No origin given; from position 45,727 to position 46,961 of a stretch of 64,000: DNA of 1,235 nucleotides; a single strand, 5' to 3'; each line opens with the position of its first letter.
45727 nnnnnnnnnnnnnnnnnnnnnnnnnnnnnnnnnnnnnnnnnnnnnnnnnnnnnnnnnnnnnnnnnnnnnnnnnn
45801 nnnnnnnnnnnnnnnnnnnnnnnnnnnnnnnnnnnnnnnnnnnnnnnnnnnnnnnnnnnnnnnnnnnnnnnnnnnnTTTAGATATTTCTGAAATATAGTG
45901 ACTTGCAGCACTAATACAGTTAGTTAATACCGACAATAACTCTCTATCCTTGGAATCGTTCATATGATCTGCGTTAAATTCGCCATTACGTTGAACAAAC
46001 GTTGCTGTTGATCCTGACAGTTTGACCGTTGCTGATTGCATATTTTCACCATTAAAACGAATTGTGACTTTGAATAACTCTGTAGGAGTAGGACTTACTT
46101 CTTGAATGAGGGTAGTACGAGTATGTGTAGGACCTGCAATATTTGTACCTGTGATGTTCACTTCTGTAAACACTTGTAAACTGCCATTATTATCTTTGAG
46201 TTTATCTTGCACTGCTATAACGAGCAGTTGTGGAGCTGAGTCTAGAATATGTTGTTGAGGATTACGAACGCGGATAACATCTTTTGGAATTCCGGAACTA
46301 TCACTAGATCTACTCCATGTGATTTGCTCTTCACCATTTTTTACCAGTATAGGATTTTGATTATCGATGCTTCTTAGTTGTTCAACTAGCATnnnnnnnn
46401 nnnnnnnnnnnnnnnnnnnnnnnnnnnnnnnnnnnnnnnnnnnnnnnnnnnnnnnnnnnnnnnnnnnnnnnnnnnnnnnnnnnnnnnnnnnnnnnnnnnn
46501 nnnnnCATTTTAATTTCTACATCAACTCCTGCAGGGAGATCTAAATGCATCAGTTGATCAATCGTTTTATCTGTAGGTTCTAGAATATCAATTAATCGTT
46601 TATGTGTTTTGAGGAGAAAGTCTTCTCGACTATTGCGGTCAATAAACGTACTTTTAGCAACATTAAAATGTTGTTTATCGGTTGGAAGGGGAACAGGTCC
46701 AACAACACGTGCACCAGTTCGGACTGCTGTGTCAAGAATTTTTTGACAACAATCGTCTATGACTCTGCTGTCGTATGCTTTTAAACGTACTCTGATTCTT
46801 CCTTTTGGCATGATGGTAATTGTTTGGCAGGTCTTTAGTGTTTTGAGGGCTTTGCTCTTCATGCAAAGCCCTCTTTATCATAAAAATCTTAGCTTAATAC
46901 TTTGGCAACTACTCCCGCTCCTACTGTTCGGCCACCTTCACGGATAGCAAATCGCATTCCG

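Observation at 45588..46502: Orphan 172-aa ORF inserted between rpsJ and rplC, a junction that is almost universally uninterrupted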

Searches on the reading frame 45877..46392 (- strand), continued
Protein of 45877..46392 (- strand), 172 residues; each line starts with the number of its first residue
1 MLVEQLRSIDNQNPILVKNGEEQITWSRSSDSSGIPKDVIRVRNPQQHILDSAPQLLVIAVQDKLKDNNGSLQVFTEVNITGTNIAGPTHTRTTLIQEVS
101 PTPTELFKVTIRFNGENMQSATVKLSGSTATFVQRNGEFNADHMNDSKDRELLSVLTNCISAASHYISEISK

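Call 56: fold_search(model_id=the predicted structure, library=viral)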
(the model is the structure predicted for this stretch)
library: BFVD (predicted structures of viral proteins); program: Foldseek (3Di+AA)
matches with E <= 10: 853; with E <= 0.001: 0
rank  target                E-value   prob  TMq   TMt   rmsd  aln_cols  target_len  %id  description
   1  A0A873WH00            1.8e-02  0.25  0.17  0.13  17.1       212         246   12  Uncharacterized protein [Klebsiella phage Miami]
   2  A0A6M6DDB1            2.9e-02  0.90  0.25  0.22  12.9       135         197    8  (no name in the UniProt tables at hand)
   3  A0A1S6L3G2            4.5e-02  0.77  0.31  0.18  14.8       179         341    9  Uncharacterized protein [Erwinia phage vB_EamM_Yoloswag]
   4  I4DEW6                4.7e-02  0.90  0.33  0.14  14.1       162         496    6  Spike glycoprotein (Fragment) [Human coronavirus OC43]
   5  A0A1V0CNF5            5.8e-02  0.21  0.19  0.08  18.2       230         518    8  (no name in the UniProt tables at hand)
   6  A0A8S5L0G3            6.2e-02  0.28  0.22  0.26  15.9       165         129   13  Coat protein [ssRNA phage SRR6050698_2]
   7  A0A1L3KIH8            6.9e-02  0.44  0.23  0.28  12.4       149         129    9  Uncharacterized protein [Hubei levi-like virus 4]
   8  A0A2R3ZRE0            8.1e-02  0.23  0.23  0.16  16.1       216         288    8  (no name in the UniProt tables at hand)
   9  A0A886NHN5            8.1e-02  0.12  0.15  0.15  16.0       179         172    8  (no name in the UniProt tables at hand)
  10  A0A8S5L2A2            9.0e-02  0.60  0.27  0.34  10.2       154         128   14  Coat protein [ssRNA phage Gerhypos.4_60]
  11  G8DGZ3                9.0e-02  0.18  0.16  0.16  16.8       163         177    7  (no name in the UniProt tables at hand)
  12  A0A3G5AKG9            1.0e-01  0.92  0.38  0.19   7.8       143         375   10  Uncharacterized protein [Solumvirus sp.]
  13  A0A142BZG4            1.0e-01  0.41  0.27  0.26  13.4       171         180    7  (no name in the UniProt tables at hand)
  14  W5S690                1.1e-01  0.44  0.29  0.21  10.1       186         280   10  F-box domain-containing protein [Pithovirus sibericum]
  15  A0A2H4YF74            1.1e-01  0.14  0.17  0.17  17.2       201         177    9  Uncharacterized protein [Aeromonas phage Ah1]
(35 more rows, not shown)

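Call 75: search_protein_families(library=pfam, alignment_id=A4, max_evalue=10)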
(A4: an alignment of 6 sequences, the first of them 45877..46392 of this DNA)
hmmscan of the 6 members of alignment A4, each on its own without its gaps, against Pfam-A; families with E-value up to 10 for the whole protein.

A. member 1, window:45877-46392:- (172 aa): 0 families

B. families by the number of members that match (of 6 scanned): 2 families
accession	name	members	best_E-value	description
PF24634.1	DUF7631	2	0.13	Domain of unknown function (DUF7631)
PF03670.18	UPF0184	1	0.045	Uncharacterised protein family (UPF0184)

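Call 89: search_dna_similar(query=window:45877-46392:-, collection=phages, mode=protein, max_evalue=1, max_rows=5)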
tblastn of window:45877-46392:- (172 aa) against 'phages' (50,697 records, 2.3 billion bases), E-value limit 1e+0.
No match.

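Call 90: search_dna_similar(query=window:45877-46392:-, collection=plasmids, mode=protein, max_evalue=1, max_rows=5)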
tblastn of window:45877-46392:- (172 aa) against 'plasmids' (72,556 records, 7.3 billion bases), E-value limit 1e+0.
No match.
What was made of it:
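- On Mobile element (IS, MITE or integrative island): There is no phage or plasmid match (calls 89, 90).
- tblastn of ORF172 against phage and plasmid collections gives no match (calls 89, 90).
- Tried and rejected: tblastn against phages and plasmids found no match (calls 89, 90).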

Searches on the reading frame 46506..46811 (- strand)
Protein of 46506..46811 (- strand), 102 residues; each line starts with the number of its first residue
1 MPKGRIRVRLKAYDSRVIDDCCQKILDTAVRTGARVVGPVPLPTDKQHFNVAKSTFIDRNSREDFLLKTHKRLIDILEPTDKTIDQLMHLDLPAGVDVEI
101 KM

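Call 70: find_encoding_contigs(protein=window:46506-46811:-, flank=3000, max_places=10)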
Protein window:46506-46811:- (102 aa): 21 contigs read that carry it; 10 places shown.
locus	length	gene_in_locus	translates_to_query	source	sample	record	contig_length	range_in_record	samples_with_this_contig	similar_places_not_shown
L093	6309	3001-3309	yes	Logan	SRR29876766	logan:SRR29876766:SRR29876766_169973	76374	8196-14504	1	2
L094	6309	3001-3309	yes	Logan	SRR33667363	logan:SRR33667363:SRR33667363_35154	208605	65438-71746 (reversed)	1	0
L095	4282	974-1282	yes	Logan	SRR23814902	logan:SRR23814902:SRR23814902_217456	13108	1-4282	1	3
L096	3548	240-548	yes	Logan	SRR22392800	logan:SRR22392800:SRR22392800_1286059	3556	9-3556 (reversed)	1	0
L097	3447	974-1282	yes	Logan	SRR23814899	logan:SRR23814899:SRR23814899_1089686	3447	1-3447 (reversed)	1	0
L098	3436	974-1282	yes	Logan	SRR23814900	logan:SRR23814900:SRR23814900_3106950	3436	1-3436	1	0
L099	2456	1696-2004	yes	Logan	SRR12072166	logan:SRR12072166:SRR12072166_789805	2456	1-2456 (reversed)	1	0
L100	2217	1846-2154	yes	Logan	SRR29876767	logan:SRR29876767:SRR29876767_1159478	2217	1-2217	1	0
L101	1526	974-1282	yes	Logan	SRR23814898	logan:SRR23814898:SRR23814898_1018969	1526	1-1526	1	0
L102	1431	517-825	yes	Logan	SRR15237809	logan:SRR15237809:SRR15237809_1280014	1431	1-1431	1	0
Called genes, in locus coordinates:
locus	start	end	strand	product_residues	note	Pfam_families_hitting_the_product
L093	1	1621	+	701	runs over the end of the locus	PF00009:GTP_EFTU, PF22042:EF-G_D2, PF03144:GTP_EFTU_D2, PF14492:EFG_III, PF16658:RF3_C (weak), PF03764:EFG_IV, PF00679:EFG_C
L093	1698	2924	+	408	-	PF00009:GTP_EFTU, PF03144:GTP_EFTU_D2, PF03143:GTP_EFTU_D3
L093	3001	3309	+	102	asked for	PF00338:Ribosomal_S10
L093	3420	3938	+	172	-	-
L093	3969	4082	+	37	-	-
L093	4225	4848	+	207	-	PF00297:Ribosomal_L3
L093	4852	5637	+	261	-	PF00573:Ribosomal_L4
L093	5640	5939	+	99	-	PF00276:Ribosomal_L23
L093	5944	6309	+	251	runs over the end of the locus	PF00181:Ribosomal_L2_N, PF03947:Ribosomal_L2_C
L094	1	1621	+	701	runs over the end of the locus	PF00009:GTP_EFTU, PF22042:EF-G_D2, PF03144:GTP_EFTU_D2, PF14492:EFG_III, PF16658:RF3_C (weak), PF03764:EFG_IV, PF00679:EFG_C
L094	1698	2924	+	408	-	PF00009:GTP_EFTU, PF03144:GTP_EFTU_D2, PF03143:GTP_EFTU_D3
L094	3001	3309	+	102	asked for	PF00338:Ribosomal_S10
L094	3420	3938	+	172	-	-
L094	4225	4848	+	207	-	PF00297:Ribosomal_L3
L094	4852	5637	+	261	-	PF00573:Ribosomal_L4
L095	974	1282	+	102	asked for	PF00338:Ribosomal_S10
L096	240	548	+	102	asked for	PF00338:Ribosomal_S10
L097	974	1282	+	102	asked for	PF00338:Ribosomal_S10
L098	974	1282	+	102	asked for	PF00338:Ribosomal_S10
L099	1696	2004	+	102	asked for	PF00338:Ribosomal_S10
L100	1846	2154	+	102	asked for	PF00338:Ribosomal_S10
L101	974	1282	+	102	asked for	PF00338:Ribosomal_S10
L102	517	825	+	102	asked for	PF00338:Ribosomal_S10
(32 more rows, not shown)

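Call 79: find_related_loci(query=window:46506-46811:-, collection=metagenome_contigs, flank=2500)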
Query window:46506-46811:- (102 aa) in metagenome_contigs; peptide patterns used: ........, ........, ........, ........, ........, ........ (x = any residue, [..] = any of these).
600 stretches matched a pattern (row limit reached: there are more); 555 encode a relative of the query (tblastn E <= 1e-3); the best 80 are kept; 80 distinct loci.
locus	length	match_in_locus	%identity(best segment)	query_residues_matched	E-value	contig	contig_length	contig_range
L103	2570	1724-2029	93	1-102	4e-63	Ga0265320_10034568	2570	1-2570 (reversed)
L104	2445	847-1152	91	1-102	4e-63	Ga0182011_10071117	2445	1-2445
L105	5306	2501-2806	92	1-102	2e-62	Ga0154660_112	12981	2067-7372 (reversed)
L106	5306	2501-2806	92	1-102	5e-62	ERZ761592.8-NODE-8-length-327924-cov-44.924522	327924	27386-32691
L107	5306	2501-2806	92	1-102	6e-62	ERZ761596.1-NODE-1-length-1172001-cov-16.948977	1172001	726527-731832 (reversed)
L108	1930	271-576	91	1-102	2e-63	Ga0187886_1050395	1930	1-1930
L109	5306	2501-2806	92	1-102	5e-62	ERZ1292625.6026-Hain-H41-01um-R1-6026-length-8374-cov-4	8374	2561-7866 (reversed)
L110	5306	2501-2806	91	1-102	1e-61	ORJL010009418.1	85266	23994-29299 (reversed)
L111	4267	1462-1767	91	1-102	2e-61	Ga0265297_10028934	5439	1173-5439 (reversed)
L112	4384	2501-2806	88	1-102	8e-61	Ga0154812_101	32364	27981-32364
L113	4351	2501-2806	90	1-102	4e-61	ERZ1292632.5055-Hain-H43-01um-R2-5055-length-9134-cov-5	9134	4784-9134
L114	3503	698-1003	89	1-102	5e-61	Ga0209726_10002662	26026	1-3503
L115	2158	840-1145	89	1-102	6e-62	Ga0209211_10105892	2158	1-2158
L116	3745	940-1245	90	1-102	4e-61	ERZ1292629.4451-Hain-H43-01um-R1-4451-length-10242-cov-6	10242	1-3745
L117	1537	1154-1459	89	1-102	2e-63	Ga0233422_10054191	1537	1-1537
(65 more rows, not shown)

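Call 95: list_cluster_members(proteins=[P0008, P0005, window:45877-46392:-, window:46506-46811:-])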
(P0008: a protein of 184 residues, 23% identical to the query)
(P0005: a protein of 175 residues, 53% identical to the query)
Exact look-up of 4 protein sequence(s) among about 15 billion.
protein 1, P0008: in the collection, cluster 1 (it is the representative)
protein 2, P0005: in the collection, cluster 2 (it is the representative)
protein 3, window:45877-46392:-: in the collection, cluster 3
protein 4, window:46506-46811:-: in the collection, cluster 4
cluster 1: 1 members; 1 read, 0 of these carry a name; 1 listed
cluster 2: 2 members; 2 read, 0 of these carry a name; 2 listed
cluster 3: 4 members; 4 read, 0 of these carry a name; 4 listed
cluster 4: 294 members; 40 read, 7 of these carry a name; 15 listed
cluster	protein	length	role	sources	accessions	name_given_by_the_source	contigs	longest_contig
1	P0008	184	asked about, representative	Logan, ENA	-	-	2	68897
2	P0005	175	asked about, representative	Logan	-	-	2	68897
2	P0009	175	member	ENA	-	-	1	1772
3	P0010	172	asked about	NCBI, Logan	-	-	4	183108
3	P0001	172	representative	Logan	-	-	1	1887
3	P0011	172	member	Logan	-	-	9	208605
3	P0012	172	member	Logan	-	-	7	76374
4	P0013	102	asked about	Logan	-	-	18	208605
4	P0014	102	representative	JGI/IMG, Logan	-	small subunit ribosomal protein S10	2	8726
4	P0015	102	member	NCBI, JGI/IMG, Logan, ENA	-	small subunit ribosomal protein S10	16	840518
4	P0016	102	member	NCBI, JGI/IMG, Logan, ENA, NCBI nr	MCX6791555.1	MAG: 30S ribosomal protein S10 [Candidatus Gottesmanbacteria bacterium] | small subunit ribosomal protein S10 | 30S ribosomal protein S10 [Candidatus Gottesmanbacteria bacterium]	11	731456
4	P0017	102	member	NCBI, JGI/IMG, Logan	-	small subunit ribosomal protein S10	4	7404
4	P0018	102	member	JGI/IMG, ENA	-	small subunit ribosomal protein S10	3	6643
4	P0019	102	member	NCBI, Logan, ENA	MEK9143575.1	MAG: 30S ribosomal protein S10 [Patescibacteria group bacterium]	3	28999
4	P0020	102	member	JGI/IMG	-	small subunit ribosomal protein S10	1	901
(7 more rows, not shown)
